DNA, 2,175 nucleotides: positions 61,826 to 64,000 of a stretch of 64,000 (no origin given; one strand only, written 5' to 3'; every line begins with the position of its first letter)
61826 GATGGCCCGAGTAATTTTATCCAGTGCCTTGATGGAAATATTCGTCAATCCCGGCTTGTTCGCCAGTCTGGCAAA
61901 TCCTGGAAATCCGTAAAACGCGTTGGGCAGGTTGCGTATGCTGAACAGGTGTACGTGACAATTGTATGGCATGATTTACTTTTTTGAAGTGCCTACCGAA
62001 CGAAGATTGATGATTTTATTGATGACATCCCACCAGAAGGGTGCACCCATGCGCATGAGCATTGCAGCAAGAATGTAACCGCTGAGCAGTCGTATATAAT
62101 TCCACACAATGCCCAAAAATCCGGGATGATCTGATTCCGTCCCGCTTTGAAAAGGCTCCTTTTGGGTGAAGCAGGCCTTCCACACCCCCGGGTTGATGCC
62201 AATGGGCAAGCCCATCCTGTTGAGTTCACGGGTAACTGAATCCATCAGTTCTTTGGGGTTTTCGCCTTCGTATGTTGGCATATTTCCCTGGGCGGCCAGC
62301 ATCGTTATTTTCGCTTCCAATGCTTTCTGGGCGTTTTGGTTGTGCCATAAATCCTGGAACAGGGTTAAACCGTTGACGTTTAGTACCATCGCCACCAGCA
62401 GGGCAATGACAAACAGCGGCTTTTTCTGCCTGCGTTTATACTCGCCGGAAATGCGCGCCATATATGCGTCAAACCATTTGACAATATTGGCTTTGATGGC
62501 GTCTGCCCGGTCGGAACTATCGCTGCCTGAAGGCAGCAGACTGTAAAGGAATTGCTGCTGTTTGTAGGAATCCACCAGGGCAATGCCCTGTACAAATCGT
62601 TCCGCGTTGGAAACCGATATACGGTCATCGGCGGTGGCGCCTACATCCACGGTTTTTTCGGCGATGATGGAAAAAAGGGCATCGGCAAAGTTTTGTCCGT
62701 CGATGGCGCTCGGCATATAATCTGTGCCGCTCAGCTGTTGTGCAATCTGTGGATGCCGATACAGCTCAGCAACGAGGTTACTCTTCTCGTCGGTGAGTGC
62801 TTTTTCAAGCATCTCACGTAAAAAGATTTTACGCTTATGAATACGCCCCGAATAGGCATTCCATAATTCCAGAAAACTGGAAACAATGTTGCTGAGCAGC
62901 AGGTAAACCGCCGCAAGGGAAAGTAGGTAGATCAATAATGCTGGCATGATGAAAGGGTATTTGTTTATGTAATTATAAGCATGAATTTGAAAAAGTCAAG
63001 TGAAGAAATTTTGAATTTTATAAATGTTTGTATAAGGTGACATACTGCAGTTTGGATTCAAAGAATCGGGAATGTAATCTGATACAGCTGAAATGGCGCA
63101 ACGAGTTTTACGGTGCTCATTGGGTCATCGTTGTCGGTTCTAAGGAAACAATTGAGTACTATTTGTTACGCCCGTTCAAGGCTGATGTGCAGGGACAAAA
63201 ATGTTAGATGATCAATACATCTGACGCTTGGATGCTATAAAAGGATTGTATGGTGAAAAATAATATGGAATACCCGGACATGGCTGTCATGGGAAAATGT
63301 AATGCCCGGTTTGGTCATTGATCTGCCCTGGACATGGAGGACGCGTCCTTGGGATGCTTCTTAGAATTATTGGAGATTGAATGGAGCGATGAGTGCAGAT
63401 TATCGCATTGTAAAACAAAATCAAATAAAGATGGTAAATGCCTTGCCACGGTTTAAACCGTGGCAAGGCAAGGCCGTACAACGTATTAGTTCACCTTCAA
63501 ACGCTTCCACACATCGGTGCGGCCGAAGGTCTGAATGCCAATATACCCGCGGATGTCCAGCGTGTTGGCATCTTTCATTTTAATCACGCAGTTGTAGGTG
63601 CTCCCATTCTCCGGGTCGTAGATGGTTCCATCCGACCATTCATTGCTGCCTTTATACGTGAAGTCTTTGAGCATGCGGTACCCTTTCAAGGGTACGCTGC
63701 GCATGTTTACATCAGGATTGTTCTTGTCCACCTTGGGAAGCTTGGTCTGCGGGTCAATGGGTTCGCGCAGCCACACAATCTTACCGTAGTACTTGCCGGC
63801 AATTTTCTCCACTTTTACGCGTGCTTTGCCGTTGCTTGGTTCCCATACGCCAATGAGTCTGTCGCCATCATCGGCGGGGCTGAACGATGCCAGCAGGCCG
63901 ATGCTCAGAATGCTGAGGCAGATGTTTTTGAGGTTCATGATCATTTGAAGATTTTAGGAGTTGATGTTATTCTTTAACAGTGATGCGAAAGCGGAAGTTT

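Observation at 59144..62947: Self-contained three-gene cassette of unknown function: 3-TM membrane protein + Amidohydro_2-like hydrolase + expanded M19-dipeptidase-like hydrolase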

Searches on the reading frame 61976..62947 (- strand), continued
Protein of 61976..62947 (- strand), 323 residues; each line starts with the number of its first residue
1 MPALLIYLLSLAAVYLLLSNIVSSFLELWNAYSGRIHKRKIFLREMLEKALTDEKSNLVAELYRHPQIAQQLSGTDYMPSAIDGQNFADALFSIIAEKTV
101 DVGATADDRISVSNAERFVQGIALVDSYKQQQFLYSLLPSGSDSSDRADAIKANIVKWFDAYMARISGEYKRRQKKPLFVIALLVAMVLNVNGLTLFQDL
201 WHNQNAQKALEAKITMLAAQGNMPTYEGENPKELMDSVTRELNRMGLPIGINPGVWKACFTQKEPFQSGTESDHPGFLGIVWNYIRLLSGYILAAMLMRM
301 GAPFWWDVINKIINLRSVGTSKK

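Call 59: search_protein_families(library=pfam, alignment_id=A7, max_evalue=0.001)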
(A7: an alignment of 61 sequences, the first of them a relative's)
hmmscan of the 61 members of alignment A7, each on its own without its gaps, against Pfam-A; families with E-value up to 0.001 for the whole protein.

A. member 1, L003:4392-5795:+ (468 aa): 2 families
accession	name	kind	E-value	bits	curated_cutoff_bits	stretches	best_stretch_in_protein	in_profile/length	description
PF13699.11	eCIS_core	-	2.6e-27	95.2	22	1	88-164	1-78/79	eCIS core domain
PF00691.25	OmpA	-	1.2e-14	54.8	27.2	1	210-308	2-98/98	OmpA family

B. families by the number of members that match (of 61 scanned): 66 families (the first 25 are shown)
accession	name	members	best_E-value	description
PF00326.27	Peptidase_S9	4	7.2e-52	Prolyl oligopeptidase family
PF20434.5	BD-FAE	3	4.8e-13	BD-FAE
PF02129.25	Peptidase_S15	3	2.1e-11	X-Pro dipeptidyl-peptidase (S15 family)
PF09994.14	T6SS_Tle1-like_cat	2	6.6e-68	T6SS, Phospholipase effector Tle1-like, catalytic domain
PF00930.27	DPPIV_N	2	4.1e-29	Dipeptidyl peptidase IV (DPP IV) N-terminal region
PF08291.16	Peptidase_M15_3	2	3.8e-19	Peptidase M15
PF07676.18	PD40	2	4.6e-13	WD40-like Beta Propeller Repeat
PF01738.24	DLH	2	1.4e-05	Dienelactone hydrolase family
PF01244.27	Peptidase_M19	2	0.00028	Membrane dipeptidase (Peptidase family M19)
PF01425.27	Amidase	1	1.4e-103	Amidase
PF03190.21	Thioredox_DsbH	1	4e-75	Protein of unknown function, DUF255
PF04185.19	Phosphoesterase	1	1.4e-74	Phosphoesterase family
PF00155.27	Aminotran_1_2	1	1.1e-58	Aminotransferase class I and II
PF14329.11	DUF4386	1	2.5e-43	Domain of unknown function (DUF4386)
PF03265.21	DNase_II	1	2.1e-41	Deoxyribonuclease II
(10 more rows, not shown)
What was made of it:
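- At flanking positions there are also S9, M15_3, M23, GH108, DNase II and PLC genes (call 59).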

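Call 78: search_protein_families(library=phrogs, proteins=[window:61976-62947:-, P0024, L018:6031-7095:+], max_evalue=0.01)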
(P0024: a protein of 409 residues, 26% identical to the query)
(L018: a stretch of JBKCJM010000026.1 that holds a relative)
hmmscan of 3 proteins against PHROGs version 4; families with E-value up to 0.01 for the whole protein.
window:61976-62947:- (323 aa): 1 family
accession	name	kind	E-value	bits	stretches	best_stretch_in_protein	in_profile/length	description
phrog_604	-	unknown function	0.0057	18.6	0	39-114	7-93/103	-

P0024 (409 aa): 0 families

L018:6031-7095:+ (355 aa): 0 families

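Call 86: search_protein_families(library=padloc, alignment_id=A11, max_evalue=0.00001)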
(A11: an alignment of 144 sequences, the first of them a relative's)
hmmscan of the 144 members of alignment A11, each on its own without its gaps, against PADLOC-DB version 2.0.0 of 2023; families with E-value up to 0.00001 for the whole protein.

A. member 1, L008:51-464:+ (138 aa): 0 families

B. families by the number of members that match (of 144 scanned): 260 families (the first 25 are shown)
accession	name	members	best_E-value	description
PDLC02987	caspase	4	1.2e-14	-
PDLC03019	MTase_I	3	1.7e-191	Type I methyltransferase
PDLC03032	MTase_I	3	7.3e-47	Type I methyltransferase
PDLC04140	mad8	3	9.2e-13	mads_8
PDLC03240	MTase_II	2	4.5e-151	Type II methyltransferase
PDLC03035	MTase_I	2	7.5e-127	Type I methyltransferase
PDLC03022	MTase_I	2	5.4e-84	Type I methyltransferase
PDLC03031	MTase_I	2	6.6e-80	Type I methyltransferase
PDLC03027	MTase_I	2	2.6e-66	Type I methyltransferase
PDLC03038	MTase_I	2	3e-57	Type I methyltransferase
PDLC03028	MTase_I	2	5.3e-54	Type I methyltransferase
PDLC04134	mad2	2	6.3e-52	mads_2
PDLC03029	MTase_I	2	2.4e-50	Type I methyltransferase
PDLC03039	MTase_I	2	3.1e-50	Type I methyltransferase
PDLC03021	MTase_I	2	7.5e-46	Type I methyltransferase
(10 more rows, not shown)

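Call 87: search_protein_families(library=pfam, alignment_id=A11, max_evalue=0.00001)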
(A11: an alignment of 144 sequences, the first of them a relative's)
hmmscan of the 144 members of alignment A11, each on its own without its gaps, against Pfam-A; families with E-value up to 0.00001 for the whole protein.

A. member 1, L008:51-464:+ (138 aa): 0 families

B. families by the number of members that match (of 144 scanned): 173 families (the first 25 are shown)
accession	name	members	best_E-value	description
PF00656.27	Peptidase_C14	3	6.1e-19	Caspase domain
PF02384.22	N6_Mtase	2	8.2e-106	N-6 DNA Methylase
PF00005.33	ABC_tran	2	6.9e-38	ABC transporter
PF00072.30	Response_reg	2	3.8e-29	Response regulator receiver domain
PF17389.8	Bac_rhamnosid6H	2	2.4e-28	Bacterial alpha-L-rhamnosidase 6 hairpin glycosidase domain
PF14559.12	TPR_19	2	6.1e-27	Tetratricopeptide repeat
PF13414.12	TPR_11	2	1.3e-25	TPR repeat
PF07719.23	TPR_2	2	2.7e-25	Tetratricopeptide repeat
PF12161.14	HsdM_N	2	3.2e-25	HsdM N-terminal domain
PF00515.34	TPR_1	2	5.3e-24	Tetratricopeptide repeat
PF13181.12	TPR_8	2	1.1e-23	Tetratricopeptide repeat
PF13428.12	TPR_14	2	3.7e-21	Tetratricopeptide repeat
PF13431.12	TPR_17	2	1.7e-20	Tetratricopeptide repeat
PF13424.12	TPR_12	2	1.9e-18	Tetratricopeptide repeat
PF12848.13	ABC_tran_Xtn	2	4.5e-18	ABC transporter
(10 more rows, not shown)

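Call 88: search_solved_structures(query=L016:8318-9613:+, max_evalue=0.01)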
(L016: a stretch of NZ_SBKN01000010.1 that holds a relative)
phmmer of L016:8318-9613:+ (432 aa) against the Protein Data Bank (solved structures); distinct sequences matched with E-value up to 0.01: 0.

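Call 89: search_solved_structures(query=L052:8252-9988:+, max_evalue=0.01)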
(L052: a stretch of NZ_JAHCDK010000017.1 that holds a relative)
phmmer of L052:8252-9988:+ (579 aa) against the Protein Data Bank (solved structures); distinct sequences matched with E-value up to 0.01: 0.

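Call 92: find_encoding_contigs(protein=P0012, flank=9000, max_places=1)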
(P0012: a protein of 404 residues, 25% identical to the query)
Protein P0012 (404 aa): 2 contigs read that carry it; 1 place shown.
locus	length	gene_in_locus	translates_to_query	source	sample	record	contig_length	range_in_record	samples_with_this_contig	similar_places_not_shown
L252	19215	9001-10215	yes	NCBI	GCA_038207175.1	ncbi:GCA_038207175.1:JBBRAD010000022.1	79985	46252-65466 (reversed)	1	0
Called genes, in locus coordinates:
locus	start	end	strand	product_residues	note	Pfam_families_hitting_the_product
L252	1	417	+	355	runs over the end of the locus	PF06580:His_kinase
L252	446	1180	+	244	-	PF00072:Response_reg, PF04397:LytTR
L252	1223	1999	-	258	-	PF12679:ABC2_membrane_2 (weak), PF12730:ABC2_membrane_4 (weak), PF10920:DUF2705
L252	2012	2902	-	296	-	PF00005:ABC_tran, PF13304:AAA_21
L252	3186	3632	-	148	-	-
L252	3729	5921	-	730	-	PF12437:GSIII_N, PF00120:Gln-synt_C, PF18318:Gln-synt_C-ter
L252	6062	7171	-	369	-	-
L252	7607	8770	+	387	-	-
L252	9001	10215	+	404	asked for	-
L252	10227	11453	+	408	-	PF04909:Amidohydro_2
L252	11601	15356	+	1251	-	PF00176:SNF2-rel_dom, PF00270:DEAD, PF04851:ResIII, PF00271:Helicase_C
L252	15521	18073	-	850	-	PF22352:K319L-like_PKD, PF18962:Por_Secre_tail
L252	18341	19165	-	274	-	PF02498:Bro-N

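Call 95: search_dna_similar(query=window:61976-62947:-, collection=plasmids, mode=protein, max_evalue=0.001, max_rows=15)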
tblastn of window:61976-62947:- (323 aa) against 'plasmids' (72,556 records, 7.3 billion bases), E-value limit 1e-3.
Records with a match: 12; places in all: 12; records where one place covers at least 80% of the query: 8.
Best place of each record, by identity: <60% 12.
By first word of the organism name: Rhizobium 4; Agrobacterium 2; Hymenobacter 1; Vitreoscilla 1; Caballeronia 1; Kovacikia 1; Nostoc 1; Paracoccus 1.
By predicted mobility (MOB-suite, as given by PLSDB): non-mobilizable 5; mobilizable 4; conjugative 3.
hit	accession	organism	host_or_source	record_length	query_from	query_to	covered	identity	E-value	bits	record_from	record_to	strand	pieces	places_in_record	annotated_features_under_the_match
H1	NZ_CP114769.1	Hymenobacter canadensis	whole organism,lake water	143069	20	318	93%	29.7%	4e-22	103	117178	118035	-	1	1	hypothetical protein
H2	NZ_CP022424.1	Vitreoscilla filiformis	cell culture,Mud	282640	24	317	91%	25.9%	3e-14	81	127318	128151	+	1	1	hypothetical protein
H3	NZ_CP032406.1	Rhizobium rosettiformans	Isolation,ex cyanobacteria field sample ...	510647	35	319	88%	26.6%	2e-13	78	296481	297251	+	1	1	hypothetical protein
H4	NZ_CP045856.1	Agrobacterium sp. MA01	cell culture,Microcystis culture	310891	30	319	90%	25.6%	4e-12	74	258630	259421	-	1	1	hypothetical protein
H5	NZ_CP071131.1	Caballeronia sp. M1242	Homo sapiens,ETA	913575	34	318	88%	25.8%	5e-17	89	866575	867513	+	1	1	hypothetical protein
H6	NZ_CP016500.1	Agrobacterium sp. RAC06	Microbial isolate,Algal phycosphere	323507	35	319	88%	25.1%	5e-12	74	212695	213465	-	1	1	hypothetical protein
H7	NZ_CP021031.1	Rhizobium sp. NXC14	Phaseolus vulgaris,cell culture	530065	39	319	87%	24.8%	6e-12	74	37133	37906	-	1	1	hypothetical protein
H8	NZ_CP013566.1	Rhizobium phaseoli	Phaseolus vulgaris,Whole ...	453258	68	323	79%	23.0%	2e-7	60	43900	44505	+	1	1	hypothetical protein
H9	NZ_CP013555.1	Rhizobium phaseoli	-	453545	68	323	79%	23.0%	2e-7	60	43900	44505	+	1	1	hypothetical protein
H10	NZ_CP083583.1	Kovacikia minuta CCNUW1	cell culture,fresh water lake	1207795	56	319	82%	20.6%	7e-8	61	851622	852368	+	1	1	record has no annotation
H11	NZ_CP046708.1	Nostoc sp. ATCC 53789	-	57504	151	319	52%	28.9%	3e-11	72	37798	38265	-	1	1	hypothetical protein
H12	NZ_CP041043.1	Paracoccus sp. AK26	pure culture,Hexachlorocyclohexane ...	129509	157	319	50%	26.1%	3e-5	53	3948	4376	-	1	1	hypothetical protein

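Call 96: get_annotated_region(hit=H1, flank=6000)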
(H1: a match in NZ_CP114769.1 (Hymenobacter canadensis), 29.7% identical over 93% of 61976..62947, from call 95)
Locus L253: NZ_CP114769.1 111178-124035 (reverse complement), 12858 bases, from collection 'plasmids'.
description: Hymenobacter canadensis strain PAMC 29467 plasmid unnamed2, complete sequence
organism: Hymenobacter canadensis (NCBI taxid 2999067)
taxonomy: Bacteria; Bacteroidota; Cytophagia; Cytophagales; Hymenobacteraceae; Hymenobacter; Hymenobacter canadensis
host: -; source: whole organism,lake water; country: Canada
typing (MOB-suite, as given by PLSDB): mobilizable; relaxase MOBB
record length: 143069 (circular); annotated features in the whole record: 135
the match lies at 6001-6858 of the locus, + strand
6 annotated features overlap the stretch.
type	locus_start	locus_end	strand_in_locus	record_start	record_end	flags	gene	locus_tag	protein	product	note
CDS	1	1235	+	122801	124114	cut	-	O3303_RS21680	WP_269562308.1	DNA/RNA non-specific endonuclease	-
CDS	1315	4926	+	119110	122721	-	-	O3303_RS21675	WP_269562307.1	hypothetical protein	-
CDS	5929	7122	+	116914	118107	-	-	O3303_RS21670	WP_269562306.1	hypothetical protein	-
CDS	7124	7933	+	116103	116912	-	-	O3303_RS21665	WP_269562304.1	N-acetylmuramoyl-L-alanine amidase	-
CDS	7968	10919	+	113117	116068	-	-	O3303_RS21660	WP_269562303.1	S8 family serine peptidase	GO:0006508 - proteolysis [Evidence IEA]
CDS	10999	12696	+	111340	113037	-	-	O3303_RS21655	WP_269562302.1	hypothetical protein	-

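Call 97: get_annotated_region(hit=H5, flank=5000)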
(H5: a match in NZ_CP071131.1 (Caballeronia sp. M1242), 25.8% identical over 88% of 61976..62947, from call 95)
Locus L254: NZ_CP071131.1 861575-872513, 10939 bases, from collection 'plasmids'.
description: Caballeronia sp. M1242 plasmid unnamed2, complete sequence
organism: Caballeronia sp. M1242 (NCBI taxid 2814653)
taxonomy: Bacteria; Pseudomonadota; Betaproteobacteria; Burkholderiales; Burkholderiaceae; Caballeronia; Caballeronia sp. M1242
host: -; source: Homo sapiens,ETA; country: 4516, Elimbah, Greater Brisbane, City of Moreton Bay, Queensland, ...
typing (MOB-suite, as given by PLSDB): non-mobilizable
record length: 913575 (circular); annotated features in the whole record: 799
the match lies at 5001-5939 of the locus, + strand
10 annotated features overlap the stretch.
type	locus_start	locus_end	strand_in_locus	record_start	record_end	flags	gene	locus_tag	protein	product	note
CDS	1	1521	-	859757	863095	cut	-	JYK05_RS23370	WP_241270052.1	adenylate/guanylate cyclase domain-containing protein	GO:0009190 - cyclic nucleotide biosynthetic process [Evidence IEA]; GO:0035556 - intracellular signal transduction ...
CDS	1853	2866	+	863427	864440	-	-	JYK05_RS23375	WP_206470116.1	LuxR C-terminal-related transcriptional regulator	GO:0006355 - regulation of DNA-templated transcription [Evidence IEA]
CDS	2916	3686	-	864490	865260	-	-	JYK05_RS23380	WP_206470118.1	hypothetical protein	-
CDS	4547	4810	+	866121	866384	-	-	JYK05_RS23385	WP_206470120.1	hypothetical protein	-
CDS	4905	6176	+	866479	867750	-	-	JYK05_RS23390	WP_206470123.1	hypothetical protein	-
CDS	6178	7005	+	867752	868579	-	-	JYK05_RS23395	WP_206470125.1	N-acetylmuramoyl-L-alanine amidase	-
CDS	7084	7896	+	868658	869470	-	-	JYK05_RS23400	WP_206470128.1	peptidoglycan-binding protein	-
CDS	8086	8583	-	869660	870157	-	-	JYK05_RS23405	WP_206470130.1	SRPBCC family protein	-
CDS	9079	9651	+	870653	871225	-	-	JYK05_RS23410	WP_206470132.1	DUF1993 domain-containing protein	-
CDS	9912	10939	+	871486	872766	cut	-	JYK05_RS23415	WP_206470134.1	MFS transporter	GO:0055085 - transmembrane transport [Evidence IEA]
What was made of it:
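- PGAP-annotated plasmids show A followed 2 nt later by a MurNAc-L-Ala amidase (calls 96, 97).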

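Call 98: get_annotated_region(hit=H3, flank=5000)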
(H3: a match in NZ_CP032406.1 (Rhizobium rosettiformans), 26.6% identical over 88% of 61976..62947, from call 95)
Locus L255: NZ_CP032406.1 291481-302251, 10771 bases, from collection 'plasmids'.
description: Rhizobium rosettiformans strain MAE2-X plasmid p1, complete sequence
organism: Rhizobium rosettiformans (NCBI taxid 1368430)
taxonomy: Bacteria; Pseudomonadota; Alphaproteobacteria; Hyphomicrobiales; Rhizobiaceae; Rhizobium; Rhizobium rosettiformans
host: -; source: Isolation,ex cyanobacteria field sample from freshwater; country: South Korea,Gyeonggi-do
typing (MOB-suite, as given by PLSDB): mobilizable; relaxase MOBP,MOBQ
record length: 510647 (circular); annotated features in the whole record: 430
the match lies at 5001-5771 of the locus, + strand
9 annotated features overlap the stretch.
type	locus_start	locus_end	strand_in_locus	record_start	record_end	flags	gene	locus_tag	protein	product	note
CDS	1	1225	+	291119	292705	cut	-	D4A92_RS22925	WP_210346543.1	hypothetical protein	-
CDS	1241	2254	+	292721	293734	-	-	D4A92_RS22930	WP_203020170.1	hypothetical protein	-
CDS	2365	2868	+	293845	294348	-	-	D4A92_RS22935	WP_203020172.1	hypothetical protein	-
CDS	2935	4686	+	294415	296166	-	-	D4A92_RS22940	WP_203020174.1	vanadium-dependent haloperoxidase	-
CDS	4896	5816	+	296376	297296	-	-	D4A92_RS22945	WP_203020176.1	hypothetical protein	-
CDS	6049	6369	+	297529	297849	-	-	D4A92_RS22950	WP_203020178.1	transposase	GO:0006313 - DNA transposition [Evidence IEA]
CDS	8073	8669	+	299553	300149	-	-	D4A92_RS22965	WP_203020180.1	helix-turn-helix transcriptional regulator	-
CDS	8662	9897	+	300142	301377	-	-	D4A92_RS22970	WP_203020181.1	type II toxin-antitoxin system HipA family toxin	-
CDS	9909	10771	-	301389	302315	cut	-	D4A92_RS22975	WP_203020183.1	zincin-like metallopeptidase domain-containing protein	-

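Call 102: search_protein_representatives(alignment_id=A1)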
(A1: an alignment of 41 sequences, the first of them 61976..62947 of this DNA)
Query: 41 sequences, 328 profile positions. Proteins with E-value up to 0.001 (for the whole library): 17576; up to 1e-10: 14481; up to 1e-30: 8573. The best 150 are listed.
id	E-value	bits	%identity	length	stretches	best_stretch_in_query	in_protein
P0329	1.5e-107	376.1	-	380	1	1-325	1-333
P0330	3.3e-107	374.9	-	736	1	1-323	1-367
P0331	1.6e-106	372.7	-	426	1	1-325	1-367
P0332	2.6e-106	372.0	-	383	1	1-321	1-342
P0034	5.7e-106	370.9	-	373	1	1-317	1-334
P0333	5.9e-105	367.6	-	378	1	1-322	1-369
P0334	9.1e-105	366.9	-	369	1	1-322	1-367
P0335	1.7e-104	366.1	-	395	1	1-322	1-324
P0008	1.7e-104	366.1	-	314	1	1-311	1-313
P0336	2.5e-104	365.5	-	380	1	1-317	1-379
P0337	5.2e-104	364.4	-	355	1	1-326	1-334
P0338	1.6e-103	362.8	-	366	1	1-320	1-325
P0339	2.9e-103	362.0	-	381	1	1-323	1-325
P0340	6.2e-103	360.9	-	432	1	1-317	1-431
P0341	1.0e-102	360.2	-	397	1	1-324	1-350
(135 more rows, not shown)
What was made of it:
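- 61976..62947 (-): Gene A: 323-aa three-TM membrane protein (TM1 about 2-25, TM2 about 177-196, TM3 about 277-299, plus a C-terminal amphipathic helix). It is a member of a very large unannotated family with invariant E27, R39, W158, G250 (LPIGW) and a GAPFW(F/W)D motif. 17,576 clusters at 50% identity (call 102).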

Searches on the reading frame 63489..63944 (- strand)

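Call 74: search_protein_families(library=pfam, proteins=[window:63489-63944:-], max_evalue=0.001)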
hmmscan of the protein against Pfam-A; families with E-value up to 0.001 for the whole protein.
window:63489-63944:- (152 aa): 1 family
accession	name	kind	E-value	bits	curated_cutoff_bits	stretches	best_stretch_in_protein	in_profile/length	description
PF09917.15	DUF2147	-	3e-33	115.2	27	1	32-148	1-112/112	Uncharacterized protein conserved in bacteria (DUF2147)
